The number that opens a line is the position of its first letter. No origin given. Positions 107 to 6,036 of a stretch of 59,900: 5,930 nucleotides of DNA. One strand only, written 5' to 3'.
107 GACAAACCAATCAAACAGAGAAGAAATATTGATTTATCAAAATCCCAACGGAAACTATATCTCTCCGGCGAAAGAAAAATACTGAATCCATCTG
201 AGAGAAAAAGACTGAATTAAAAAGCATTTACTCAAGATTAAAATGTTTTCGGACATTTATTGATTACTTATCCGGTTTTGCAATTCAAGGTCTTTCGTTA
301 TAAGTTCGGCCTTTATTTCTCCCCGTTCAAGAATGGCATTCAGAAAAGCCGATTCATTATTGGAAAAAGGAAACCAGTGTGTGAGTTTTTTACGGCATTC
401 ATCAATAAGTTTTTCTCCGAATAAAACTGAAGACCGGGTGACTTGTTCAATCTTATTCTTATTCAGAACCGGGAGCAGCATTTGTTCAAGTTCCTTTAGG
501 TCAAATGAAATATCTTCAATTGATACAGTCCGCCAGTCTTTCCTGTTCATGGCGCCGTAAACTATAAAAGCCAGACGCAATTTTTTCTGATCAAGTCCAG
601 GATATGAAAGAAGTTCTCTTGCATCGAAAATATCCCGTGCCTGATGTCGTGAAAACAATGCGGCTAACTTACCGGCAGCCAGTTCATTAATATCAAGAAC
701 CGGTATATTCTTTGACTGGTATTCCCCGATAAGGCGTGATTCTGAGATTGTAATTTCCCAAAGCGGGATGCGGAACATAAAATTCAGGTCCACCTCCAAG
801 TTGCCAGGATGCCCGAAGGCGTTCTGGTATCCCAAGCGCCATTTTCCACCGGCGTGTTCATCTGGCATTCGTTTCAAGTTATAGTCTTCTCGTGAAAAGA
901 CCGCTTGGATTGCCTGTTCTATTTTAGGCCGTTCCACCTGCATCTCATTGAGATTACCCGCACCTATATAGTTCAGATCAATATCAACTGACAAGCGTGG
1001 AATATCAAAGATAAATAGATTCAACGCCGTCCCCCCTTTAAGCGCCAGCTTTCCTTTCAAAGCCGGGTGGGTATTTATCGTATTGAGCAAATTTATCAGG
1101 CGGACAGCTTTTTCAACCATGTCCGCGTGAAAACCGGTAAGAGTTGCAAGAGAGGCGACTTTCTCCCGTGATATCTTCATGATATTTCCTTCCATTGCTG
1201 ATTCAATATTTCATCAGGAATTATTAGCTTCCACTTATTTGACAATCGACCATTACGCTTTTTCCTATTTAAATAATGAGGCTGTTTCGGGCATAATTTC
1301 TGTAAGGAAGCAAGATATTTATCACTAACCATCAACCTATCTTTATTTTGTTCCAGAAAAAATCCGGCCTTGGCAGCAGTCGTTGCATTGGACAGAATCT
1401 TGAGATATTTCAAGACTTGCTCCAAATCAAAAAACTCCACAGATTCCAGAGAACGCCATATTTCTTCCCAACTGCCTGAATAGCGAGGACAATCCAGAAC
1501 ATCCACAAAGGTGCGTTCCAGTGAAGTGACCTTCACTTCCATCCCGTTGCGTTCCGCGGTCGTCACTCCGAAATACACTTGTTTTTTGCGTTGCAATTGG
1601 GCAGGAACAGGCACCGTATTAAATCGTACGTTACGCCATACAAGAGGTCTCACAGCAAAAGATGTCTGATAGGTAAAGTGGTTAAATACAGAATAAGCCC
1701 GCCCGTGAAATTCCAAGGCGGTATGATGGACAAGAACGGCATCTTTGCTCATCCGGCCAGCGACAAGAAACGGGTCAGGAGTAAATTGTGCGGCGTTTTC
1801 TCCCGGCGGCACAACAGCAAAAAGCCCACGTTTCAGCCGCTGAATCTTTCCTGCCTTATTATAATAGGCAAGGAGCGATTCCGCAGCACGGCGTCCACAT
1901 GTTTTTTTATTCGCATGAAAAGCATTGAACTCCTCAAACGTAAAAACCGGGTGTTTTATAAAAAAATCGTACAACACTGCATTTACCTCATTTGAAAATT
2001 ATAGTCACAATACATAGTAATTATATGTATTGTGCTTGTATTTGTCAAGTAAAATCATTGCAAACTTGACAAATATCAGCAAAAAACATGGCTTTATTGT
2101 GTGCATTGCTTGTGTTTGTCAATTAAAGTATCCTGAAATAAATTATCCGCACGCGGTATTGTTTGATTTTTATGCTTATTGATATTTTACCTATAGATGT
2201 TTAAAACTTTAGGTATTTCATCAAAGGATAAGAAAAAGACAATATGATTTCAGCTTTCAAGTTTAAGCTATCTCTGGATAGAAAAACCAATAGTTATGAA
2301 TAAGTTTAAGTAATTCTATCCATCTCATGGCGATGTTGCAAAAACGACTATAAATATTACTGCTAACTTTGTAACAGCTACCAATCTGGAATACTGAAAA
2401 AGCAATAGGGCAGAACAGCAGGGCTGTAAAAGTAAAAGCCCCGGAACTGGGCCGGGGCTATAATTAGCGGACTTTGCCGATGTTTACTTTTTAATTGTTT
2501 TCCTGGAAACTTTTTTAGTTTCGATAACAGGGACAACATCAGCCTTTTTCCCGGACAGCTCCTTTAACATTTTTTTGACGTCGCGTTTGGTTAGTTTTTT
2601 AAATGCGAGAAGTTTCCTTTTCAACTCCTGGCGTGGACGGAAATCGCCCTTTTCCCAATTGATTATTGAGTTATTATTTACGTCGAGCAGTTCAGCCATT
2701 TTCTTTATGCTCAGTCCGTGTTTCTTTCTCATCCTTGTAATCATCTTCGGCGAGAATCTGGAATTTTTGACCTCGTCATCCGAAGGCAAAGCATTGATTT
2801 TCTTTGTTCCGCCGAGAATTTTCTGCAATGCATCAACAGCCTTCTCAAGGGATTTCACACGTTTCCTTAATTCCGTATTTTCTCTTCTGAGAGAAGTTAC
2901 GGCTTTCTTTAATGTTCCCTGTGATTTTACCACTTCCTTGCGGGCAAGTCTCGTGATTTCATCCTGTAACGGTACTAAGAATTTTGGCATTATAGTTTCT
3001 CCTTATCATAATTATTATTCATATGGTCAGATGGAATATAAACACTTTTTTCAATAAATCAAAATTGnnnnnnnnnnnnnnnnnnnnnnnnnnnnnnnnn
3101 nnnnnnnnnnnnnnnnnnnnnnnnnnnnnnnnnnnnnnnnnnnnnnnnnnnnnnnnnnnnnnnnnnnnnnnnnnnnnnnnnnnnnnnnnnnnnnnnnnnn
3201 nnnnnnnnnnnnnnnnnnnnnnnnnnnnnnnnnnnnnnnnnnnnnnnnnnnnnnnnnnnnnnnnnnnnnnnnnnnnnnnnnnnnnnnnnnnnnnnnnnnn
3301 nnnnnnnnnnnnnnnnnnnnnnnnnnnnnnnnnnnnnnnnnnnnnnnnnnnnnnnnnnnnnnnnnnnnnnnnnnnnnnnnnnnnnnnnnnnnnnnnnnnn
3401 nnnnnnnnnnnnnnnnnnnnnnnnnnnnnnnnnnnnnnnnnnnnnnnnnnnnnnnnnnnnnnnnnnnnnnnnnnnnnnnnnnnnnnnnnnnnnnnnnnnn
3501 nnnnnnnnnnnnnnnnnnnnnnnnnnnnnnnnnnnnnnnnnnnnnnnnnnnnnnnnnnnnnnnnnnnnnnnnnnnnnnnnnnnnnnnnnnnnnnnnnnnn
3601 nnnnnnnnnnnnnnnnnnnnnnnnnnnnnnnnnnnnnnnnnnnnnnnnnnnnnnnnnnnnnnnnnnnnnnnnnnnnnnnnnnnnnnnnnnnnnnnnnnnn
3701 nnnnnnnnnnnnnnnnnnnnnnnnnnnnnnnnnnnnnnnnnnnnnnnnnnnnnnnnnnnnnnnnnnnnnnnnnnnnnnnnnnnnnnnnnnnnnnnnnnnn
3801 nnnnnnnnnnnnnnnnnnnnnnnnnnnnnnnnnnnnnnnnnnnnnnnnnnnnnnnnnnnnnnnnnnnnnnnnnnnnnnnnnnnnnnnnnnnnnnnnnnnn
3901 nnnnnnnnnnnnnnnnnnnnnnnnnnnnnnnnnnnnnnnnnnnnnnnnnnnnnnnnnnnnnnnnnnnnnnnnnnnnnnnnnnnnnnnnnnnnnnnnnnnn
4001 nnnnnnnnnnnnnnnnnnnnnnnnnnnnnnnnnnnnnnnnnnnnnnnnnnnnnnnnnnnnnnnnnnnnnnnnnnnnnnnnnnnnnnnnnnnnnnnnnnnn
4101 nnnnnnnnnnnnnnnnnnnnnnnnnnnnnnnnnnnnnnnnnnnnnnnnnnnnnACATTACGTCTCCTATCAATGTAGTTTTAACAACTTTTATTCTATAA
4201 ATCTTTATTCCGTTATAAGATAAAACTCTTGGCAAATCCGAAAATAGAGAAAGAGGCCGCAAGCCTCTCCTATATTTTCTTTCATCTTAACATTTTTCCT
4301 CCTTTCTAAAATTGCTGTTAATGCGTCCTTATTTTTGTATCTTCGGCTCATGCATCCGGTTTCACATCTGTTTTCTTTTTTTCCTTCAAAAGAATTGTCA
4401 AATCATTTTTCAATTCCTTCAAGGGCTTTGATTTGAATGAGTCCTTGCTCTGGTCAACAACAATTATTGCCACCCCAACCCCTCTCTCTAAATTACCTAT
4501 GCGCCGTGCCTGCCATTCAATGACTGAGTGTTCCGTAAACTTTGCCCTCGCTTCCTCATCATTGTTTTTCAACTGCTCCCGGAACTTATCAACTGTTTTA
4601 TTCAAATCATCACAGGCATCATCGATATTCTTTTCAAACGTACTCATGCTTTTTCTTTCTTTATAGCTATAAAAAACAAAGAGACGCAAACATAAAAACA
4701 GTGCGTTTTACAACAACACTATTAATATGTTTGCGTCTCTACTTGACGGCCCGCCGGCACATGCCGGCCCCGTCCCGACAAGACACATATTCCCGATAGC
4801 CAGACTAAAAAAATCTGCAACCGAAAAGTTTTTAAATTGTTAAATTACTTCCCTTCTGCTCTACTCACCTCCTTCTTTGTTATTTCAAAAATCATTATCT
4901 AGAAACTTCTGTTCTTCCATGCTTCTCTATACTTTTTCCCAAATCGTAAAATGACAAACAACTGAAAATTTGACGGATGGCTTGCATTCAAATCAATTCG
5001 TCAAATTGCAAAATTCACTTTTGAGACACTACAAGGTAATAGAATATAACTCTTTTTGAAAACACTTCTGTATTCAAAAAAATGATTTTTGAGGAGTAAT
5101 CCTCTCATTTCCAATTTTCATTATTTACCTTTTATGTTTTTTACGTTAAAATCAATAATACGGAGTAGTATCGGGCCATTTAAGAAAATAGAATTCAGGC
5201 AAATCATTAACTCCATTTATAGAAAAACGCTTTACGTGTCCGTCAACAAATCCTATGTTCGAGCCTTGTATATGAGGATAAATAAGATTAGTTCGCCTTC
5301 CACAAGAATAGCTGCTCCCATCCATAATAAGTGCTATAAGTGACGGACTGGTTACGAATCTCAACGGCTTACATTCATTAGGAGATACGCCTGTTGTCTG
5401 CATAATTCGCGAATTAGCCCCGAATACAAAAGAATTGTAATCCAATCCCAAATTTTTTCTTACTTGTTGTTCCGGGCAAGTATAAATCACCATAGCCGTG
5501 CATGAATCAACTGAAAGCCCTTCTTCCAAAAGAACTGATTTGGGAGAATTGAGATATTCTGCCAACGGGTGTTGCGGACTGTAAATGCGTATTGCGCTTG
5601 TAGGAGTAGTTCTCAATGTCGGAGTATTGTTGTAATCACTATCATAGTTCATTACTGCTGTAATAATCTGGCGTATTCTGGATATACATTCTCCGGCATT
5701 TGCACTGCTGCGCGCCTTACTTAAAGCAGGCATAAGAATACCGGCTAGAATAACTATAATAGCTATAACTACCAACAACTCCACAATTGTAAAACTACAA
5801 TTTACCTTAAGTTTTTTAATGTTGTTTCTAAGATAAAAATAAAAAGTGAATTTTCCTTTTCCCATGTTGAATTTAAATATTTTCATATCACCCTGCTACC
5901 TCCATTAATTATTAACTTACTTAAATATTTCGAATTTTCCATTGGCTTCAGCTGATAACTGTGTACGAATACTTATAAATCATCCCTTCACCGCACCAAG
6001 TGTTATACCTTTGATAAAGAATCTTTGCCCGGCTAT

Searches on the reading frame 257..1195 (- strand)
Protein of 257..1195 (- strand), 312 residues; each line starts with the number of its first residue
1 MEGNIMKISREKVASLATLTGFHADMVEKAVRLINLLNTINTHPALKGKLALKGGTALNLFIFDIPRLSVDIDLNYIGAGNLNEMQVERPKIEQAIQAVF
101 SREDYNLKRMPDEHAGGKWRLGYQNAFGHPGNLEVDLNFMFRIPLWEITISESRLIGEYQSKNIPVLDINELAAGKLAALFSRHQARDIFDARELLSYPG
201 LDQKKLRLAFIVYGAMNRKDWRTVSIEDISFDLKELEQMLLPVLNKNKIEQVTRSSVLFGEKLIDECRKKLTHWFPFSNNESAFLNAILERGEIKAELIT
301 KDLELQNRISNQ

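Call 90: search_protein_families(library=pfam, proteins=[window:257-1195:-], max_evalue=0.01)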
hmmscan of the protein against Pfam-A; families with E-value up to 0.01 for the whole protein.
window:257-1195:- (312 aa): 1 family
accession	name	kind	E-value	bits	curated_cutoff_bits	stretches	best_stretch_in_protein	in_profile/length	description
PF08843.17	AbiEii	-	1.8e-27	97.3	22.5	1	37-248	3-212/238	Nucleotidyl transferase AbiEii toxin, Type IV TA system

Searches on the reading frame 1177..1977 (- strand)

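Call 90: search_protein_families(library=pfam, proteins=[window:1177-1977:-], max_evalue=0.01)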
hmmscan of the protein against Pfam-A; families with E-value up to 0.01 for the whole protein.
window:1177-1977:- (266 aa): 2 families
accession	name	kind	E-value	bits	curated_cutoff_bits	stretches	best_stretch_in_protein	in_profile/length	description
PF13338.12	AbiEi_4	-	0.0039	17.7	25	0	4-56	5-49/49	Transcriptional regulator, AbiEi antitoxin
PF09407.15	AbiEi_1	-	0.006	17.2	22.2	0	117-209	61-141/142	AbiEi antitoxin C-terminal domain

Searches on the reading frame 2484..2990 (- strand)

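Call 90: search_protein_families(library=pfam, proteins=[window:2484-2990:-], max_evalue=0.01)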
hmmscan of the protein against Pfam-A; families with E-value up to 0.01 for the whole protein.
window:2484-2990:- (168 aa): 7 families
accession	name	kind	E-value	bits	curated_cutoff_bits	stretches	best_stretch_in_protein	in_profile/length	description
PF01381.28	HTH_3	-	7.8e-07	29.5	23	1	86-123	3-40/55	Helix-turn-helix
PF12844.13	HTH_19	-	1.9e-06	28.1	30.2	1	82-117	2-37/64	Helix-turn-helix domain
PF01527.26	HTH_Tnp_1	-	0.0001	22.9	24.1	1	75-114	3-45/75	Transposase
PF15731.11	MqsA_antitoxin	-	0.00015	22.3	30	1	72-125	62-115/131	Antitoxin component of bacterial toxin-antitoxin system, MqsA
PF23991.1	DUF7310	-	0.00087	20.2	40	1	21-66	22-67/83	Coiled-coil region of unknown function (DUF7310)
PF01895.24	PhoU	-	0.0037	18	23.5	1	24-58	9-43/89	PhoU domain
PF15456.11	Uds1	-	0.0072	17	28.8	1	29-116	21-105/123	Up-regulated During Septation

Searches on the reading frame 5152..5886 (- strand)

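Call 90: search_protein_families(library=pfam, proteins=[window:5152-5886:-], max_evalue=0.01)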
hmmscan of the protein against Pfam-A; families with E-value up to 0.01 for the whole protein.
window:5152-5886:- (244 aa): 2 families
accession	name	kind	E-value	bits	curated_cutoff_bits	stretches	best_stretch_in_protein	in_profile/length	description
PF07963.17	N_methyl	-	0.00027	20.8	21.2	1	29-52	4-27/27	Prokaryotic N-terminal methylation motif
PF07596.16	SBP_bac_10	-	0.00053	20.6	23.3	0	57-93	2-38/268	Protein of unknown function (DUF1559)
